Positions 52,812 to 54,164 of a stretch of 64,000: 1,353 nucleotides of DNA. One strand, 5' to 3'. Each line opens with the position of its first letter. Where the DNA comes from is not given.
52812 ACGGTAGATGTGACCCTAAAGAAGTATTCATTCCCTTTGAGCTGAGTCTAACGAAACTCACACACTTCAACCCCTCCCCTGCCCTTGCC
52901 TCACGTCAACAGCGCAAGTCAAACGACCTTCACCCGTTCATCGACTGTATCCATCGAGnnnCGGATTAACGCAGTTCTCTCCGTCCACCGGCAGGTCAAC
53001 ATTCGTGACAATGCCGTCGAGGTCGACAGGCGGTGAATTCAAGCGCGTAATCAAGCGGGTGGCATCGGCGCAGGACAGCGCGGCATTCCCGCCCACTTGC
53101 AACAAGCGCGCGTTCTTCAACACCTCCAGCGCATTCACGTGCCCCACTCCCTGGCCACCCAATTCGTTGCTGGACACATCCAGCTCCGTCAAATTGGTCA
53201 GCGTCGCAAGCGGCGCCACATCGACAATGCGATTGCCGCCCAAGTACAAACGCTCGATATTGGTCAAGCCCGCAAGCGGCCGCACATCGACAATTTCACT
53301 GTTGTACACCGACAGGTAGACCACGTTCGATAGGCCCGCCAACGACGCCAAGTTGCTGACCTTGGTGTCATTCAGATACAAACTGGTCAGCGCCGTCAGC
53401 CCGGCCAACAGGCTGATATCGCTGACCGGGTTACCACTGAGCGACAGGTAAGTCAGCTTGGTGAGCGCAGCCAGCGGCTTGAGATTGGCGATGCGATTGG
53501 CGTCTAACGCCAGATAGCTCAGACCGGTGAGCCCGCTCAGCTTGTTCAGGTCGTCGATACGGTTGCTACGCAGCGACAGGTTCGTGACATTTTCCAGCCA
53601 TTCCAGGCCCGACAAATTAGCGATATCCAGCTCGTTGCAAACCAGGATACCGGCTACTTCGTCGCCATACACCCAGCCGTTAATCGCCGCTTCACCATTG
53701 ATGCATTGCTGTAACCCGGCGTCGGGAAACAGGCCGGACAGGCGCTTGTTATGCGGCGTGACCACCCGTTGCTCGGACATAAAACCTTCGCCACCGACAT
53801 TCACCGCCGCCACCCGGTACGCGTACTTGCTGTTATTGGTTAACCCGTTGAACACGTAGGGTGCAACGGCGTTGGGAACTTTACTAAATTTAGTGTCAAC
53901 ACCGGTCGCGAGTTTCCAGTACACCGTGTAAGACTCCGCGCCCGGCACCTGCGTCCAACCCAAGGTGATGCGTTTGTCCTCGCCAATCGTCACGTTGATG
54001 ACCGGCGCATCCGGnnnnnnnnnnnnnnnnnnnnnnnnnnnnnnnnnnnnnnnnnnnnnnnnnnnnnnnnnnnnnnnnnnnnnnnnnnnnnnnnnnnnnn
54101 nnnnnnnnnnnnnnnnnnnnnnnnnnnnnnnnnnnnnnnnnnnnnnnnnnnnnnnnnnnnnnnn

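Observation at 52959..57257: Secreted protein with 13 fibronectin-III domains in tandem and an internalin-like LRR domain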

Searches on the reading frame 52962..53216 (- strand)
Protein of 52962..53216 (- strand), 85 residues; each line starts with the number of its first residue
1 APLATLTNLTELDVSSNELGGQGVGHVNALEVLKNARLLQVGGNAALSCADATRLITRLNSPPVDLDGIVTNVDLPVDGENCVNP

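Call 53: search_protein_representatives(alignment_id=A3)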
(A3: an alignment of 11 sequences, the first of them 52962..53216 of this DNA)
Query: 11 sequences, 85 profile positions. Proteins with E-value up to 0.001 (for the whole library): 1826; up to 1e-10: 195; up to 1e-30: 11. The best 150 are listed.
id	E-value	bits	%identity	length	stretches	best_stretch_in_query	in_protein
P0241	4.6e-50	183.6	-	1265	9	1-85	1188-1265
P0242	6.2e-50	183.2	-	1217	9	2-84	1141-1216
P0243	2.9e-48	177.9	-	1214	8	6-85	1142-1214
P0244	7.8e-43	160.5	-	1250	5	1-66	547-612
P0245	1.7e-33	130.5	-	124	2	1-85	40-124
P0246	1.8e-32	127.2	-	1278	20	2-42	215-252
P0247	1.9e-32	127.2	-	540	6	1-85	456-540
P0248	5.3e-32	125.7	-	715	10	1-85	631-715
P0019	9.1e-32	125.0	-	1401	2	1-85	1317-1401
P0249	1.2e-31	124.6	-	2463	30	1-47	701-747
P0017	3.1e-31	123.3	-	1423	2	2-85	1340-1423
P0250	1.5e-30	121.1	-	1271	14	3-33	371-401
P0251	1.4e-29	118.0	-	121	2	3-85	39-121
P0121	1.9e-29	117.5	-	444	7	1-85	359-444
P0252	3.0e-28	113.7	-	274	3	1-85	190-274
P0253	2.5e-27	110.8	-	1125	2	1-85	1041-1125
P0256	1.1e-25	105.5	-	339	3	2-85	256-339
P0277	7.5e-21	90.0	-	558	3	2-85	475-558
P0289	2.7e-19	85.0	-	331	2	1-85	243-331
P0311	1.5e-16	76.2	-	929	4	1-85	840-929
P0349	1.7e-13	66.4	-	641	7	5-85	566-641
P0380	2.9e-12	62.5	-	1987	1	2-85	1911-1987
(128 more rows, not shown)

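Call 55: list_cluster_members(proteins=[P0247, P0248, P0253, P0311, P0241, P0256, P0277, P0289, P0349, P0380])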
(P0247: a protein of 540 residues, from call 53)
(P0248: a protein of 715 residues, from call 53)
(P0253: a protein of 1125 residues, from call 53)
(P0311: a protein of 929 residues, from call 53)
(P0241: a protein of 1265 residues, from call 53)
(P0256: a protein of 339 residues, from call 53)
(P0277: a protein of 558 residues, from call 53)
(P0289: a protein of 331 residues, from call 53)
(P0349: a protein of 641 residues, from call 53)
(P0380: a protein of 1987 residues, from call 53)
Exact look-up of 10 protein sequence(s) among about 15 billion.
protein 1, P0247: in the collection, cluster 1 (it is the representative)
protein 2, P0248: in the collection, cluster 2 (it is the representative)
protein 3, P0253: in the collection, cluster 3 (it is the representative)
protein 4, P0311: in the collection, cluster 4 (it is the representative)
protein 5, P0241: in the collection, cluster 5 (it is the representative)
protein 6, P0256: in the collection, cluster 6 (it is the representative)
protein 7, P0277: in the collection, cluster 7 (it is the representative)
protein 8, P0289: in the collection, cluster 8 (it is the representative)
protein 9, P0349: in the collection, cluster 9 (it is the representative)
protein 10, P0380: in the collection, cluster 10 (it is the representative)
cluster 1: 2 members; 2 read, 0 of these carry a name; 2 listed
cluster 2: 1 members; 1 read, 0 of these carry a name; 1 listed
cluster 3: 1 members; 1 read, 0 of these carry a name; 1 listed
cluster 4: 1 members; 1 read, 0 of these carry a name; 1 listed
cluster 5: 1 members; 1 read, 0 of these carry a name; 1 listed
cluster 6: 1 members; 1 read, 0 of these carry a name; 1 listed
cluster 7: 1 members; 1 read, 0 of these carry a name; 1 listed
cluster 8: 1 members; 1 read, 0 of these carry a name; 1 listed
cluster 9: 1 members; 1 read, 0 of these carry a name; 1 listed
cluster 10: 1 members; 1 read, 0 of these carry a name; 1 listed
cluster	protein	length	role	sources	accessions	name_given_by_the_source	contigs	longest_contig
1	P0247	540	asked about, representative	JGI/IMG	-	-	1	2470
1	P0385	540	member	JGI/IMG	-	-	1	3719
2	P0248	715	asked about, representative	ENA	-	-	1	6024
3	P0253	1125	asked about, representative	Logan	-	-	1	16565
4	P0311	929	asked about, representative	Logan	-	-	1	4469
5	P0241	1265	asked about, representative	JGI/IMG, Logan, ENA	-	-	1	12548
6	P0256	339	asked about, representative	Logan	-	-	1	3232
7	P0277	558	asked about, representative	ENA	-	-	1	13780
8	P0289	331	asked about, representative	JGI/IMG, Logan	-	-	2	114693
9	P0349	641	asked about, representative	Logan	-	-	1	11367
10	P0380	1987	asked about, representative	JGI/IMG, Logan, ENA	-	-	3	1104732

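Call 68: find_homologous_proteins(query=A3, max_evalue=1e-8)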
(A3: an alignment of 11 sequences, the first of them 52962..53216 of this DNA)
Query A3 (11 sequences) (85 aa, profile of the alignment): 15 proteins with E <= 1e-8 among 2138 candidates.
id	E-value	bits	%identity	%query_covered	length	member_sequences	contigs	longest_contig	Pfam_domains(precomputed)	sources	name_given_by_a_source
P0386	2.1e-32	129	48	96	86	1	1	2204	-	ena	-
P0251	4.4e-29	118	49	98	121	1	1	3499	PF12799.14,PF13855.13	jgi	jgi:internalin A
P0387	3.5e-27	112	45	100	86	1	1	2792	-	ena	-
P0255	2.4e-26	109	49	94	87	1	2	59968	-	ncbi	ncbi:MAG: hypothetical protein V3R65_05475, partial [Acidiferrobacterales bacterium]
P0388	2.6e-25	106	46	94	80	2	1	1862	-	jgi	-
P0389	3.3e-25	106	47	98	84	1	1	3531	-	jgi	jgi:hypothetical protein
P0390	1.5e-24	104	45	100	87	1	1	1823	PF12799.14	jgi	-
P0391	1.7e-23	100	45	91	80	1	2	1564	-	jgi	-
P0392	5.1e-23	99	46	100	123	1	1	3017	PF00560.40,PF12799.14,PF13855.13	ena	-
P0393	8.0e-20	88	38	98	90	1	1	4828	-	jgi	-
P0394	1.0e-18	85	44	94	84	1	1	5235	-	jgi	-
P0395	5.0e-16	76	44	78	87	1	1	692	-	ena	-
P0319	4.9e-15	73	42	91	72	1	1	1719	-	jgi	-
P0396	7.8e-10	56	36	100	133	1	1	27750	PF13516.13,PF00560.40,PF12799.14,PF13855.13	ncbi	ncbi:hypothetical protein MNBD_NITROSPINAE02-1694, partial [hydrothermal vent metagenome]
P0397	5.3e-9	54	35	99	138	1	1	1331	PF13516.13,PF12799.14,PF13855.13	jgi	jgi:internalin A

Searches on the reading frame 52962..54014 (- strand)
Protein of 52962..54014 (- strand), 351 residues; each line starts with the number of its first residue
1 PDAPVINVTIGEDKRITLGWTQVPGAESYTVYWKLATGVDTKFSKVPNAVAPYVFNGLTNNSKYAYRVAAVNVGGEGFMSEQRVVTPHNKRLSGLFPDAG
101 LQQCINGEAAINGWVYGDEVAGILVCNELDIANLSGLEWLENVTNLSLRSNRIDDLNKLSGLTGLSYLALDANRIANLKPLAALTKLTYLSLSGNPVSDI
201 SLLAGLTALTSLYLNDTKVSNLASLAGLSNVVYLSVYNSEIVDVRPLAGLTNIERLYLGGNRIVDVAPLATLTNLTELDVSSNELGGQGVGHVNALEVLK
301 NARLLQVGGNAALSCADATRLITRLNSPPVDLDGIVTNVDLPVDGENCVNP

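Call 32: predict_structure(alignment_id=A2)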
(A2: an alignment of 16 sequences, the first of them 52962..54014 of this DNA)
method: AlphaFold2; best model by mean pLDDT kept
length: 351 residues; sequences in the alignment: 16
mean_pLDDT: 91.2   pTM: 0.83
mean pLDDT of the five models: 91.2, 90.4, 88.6, 88.0, 87.7
residues with pLDDT >= 90: 274; 70-90: 51; 50-70: 26; < 50: 0
segments of 3 or more residues with pLDDT < 50: none
pLDDT, mean of each block of 10 residues (from residue 1): 90 93 94 84 92 93 93 91 86 96 96 93 96 96 97 97 96 97 97 98 96 98 95 98 95 97 94 96 77 88 90 85 85 64 63 66
secondary structure, 60 per line:
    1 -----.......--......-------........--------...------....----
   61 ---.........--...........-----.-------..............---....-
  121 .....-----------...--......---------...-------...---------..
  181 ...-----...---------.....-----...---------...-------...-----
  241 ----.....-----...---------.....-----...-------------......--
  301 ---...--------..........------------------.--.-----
elements in order: E6-12 E15-20 E28-35 E44-46 E53-56 E64-72 E75-85 H99-112 E121-125 E142-147 E167-169 H179-183 E189-191 H201-205 E211-213 E233-235 H245-249 E255-257 H267-271 E277-279 H293-298 E304-306 H315-324

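Call 35: fold_search(model_id=the predicted structure, library=pdb)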
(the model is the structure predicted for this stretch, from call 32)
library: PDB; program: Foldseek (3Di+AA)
matches with E <= 10: 1896; with E <= 0.001: 413
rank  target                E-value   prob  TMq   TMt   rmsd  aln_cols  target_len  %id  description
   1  4fmz_A                3.7e-17  1.00  0.45  0.46   5.2       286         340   27  Crystal structure of an internalin (inlF) from Listeria monocytogenes str. 4b F2365 at 1.91 A resolution (released 2012-07-25)
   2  4fmz_B                1.2e-16  1.00  0.45  0.46   5.3       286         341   27  Crystal structure of an internalin (inlF) from Listeria monocytogenes str. 4b F2365 at 1.91 A resolution (released 2012-07-25)
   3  8h64_G                2.8e-16  1.00  0.53  0.42   3.5       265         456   30  Crystal structure of Internalin A from Listeria monocytogenes with nanobody VHH24 bound (released 2023-10-04)
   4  8h64_C                3.8e-16  1.00  0.53  0.42   3.3       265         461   30  Crystal structure of Internalin A from Listeria monocytogenes with nanobody VHH24 bound (released 2023-10-04)
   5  2omw_A                4.4e-16  1.00  0.48  0.38   4.7       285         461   29  Crystal structure of InlA S192N Y369S/mEC1 complex (released 2007-06-05)
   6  1o6t                  4.9e-16  1.00  0.54  0.42   3.7       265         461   30  Internalin (INLA, Listeria monocytogenes) - functional domain, uncomplexed (released 2002-12-23)
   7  1o6v_A                4.9e-16  1.00  0.54  0.42   3.8       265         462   30  Internalin (INLA, Listeria monocytogenes) - functional domain, uncomplexed (released 2002-12-23)
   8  2omx_A                5.1e-16  1.00  0.44  0.35   5.3       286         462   29  Crystal structure of InlA S192N G194S+S/hEC1 complex (released 2007-08-28)
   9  2omt_A                7.7e-16  1.00  0.46  0.36   7.0       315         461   26  Crystal structure of InlA G194S+S/hEC1 complex (released 2007-08-28)
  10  8h64_A                8.1e-16  1.00  0.53  0.42   3.5       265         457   30  Crystal structure of Internalin A from Listeria monocytogenes with nanobody VHH24 bound (released 2023-10-04)
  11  8h62_A                8.5e-16  1.00  0.48  0.38   4.9       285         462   29  Crystal structure of Internalin A from Listeria monocytogenes with human E-cadherin EC12 (released 2023-10-04)
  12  2omv_A                1.2e-15  1.00  0.54  0.42   3.3       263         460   29  Crystal structure of InlA S192N Y369S/hEC1 complex (released 2007-06-05)
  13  2omu_A                2.0e-15  1.00  0.42  0.33   8.3       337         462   26  Crystal structure of InlA G194S+S Y369S/hEC1 complex (released 2007-08-28)
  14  1o6s_A                6.1e-15  1.00  0.52  0.40   1.3       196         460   34  Internalin (Listeria monocytogenes) / E-Cadherin (human) Recognition Complex (released 2002-12-13)
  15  4fho_B                6.5e-15  1.00  0.57  0.86   2.2       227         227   30  Crystal structure of an internalin C2 (inlC2) from Listeria monocytogenes str. 4b F2365 at 1.90 A resolution (released 2012-07-11)
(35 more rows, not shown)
